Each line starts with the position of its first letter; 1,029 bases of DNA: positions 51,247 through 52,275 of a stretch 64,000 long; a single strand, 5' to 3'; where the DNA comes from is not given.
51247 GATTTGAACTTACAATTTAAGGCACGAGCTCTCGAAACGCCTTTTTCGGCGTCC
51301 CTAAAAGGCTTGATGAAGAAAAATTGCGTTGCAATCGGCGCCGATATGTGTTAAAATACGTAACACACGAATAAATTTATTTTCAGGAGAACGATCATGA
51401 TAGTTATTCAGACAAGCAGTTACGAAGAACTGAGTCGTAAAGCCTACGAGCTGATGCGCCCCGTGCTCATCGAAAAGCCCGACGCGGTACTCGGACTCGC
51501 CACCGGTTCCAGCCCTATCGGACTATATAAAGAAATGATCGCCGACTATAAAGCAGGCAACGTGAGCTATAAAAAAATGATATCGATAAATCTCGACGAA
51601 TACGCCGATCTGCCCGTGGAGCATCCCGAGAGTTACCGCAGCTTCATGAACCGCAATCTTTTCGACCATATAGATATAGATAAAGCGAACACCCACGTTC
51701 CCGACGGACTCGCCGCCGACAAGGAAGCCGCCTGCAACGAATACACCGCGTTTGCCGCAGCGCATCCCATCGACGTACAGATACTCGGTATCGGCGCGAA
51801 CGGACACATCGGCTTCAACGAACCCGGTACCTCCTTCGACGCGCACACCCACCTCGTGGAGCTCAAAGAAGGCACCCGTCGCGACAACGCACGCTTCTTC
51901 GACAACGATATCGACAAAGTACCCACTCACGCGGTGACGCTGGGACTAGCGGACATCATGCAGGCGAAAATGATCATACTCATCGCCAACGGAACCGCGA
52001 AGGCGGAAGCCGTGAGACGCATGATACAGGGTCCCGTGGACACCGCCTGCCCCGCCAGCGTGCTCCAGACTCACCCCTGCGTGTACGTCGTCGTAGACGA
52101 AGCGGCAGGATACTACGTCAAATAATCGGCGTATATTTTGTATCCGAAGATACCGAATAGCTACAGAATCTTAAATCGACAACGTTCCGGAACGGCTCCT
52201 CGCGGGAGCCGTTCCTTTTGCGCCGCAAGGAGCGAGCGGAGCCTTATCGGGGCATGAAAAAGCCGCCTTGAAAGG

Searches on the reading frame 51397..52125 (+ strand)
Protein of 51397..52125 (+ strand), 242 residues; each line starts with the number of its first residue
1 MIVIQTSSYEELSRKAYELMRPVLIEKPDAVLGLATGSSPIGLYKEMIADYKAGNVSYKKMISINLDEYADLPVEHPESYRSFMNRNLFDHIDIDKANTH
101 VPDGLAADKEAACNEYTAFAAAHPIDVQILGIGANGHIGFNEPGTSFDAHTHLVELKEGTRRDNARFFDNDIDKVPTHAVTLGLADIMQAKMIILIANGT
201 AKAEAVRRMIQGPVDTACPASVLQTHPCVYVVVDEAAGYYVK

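Call 12: search_protein_families(library=pfam, proteins=[window:51397-52125:+], max_evalue=0.001)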
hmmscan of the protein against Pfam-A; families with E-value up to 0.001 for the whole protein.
window:51397-52125:+ (242 aa): 1 family
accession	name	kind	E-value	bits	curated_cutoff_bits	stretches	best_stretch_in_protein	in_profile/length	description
PF01182.26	Glucosamine_iso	-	3.5e-21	76.5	27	1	10-224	8-217/225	Glucosamine-6-phosphate isomerases/6-phosphogluconolactonase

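Call 46: search_protein_families(library=ncbifam, proteins=[window:51397-52125:+], max_evalue=0.001)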
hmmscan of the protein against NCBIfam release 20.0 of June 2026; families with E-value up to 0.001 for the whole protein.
window:51397-52125:+ (242 aa): 8 families
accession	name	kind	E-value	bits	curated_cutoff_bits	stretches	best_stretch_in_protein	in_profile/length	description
NF001684.0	PRK00443.1-4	subfamily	4.8e-91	304.9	326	1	1-238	1-238/260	glucosamine-6-phosphate deaminase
TIGR00502.1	nagB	equivalog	5.2e-83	278.3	236.9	1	1-240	1-246/259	glucosamine-6-phosphate deaminase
NF001682.0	PRK00443.1-1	equivalog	1.1e-73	247.9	528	1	4-237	4-230/262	glucosamine-6-phosphate deaminase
NF002557.0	PRK02122.1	subfamily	3.9e-63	213.6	384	1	20-238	52-272/653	glucosamine-6-phosphate deaminase-like protein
NF001685.0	PRK00443.1-5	equivalog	4.4e-55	186.8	513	1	30-238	35-244/266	glucosamine-6-phosphate deaminase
NF007291.0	PRK09762.1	equivalog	1.1e-46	159.4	271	1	5-235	8-235/236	galactosamine-6-phosphate isomerase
NF009022.0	PRK12358.1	equivalog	5.5e-36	124.3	247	1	1-238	1-234/239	glucosamine-6-phosphate deaminase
TIGR01198.1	pgl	equivalog_domain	9.4e-22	77.7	124.45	1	12-237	12-230/234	6-phosphogluconolactonase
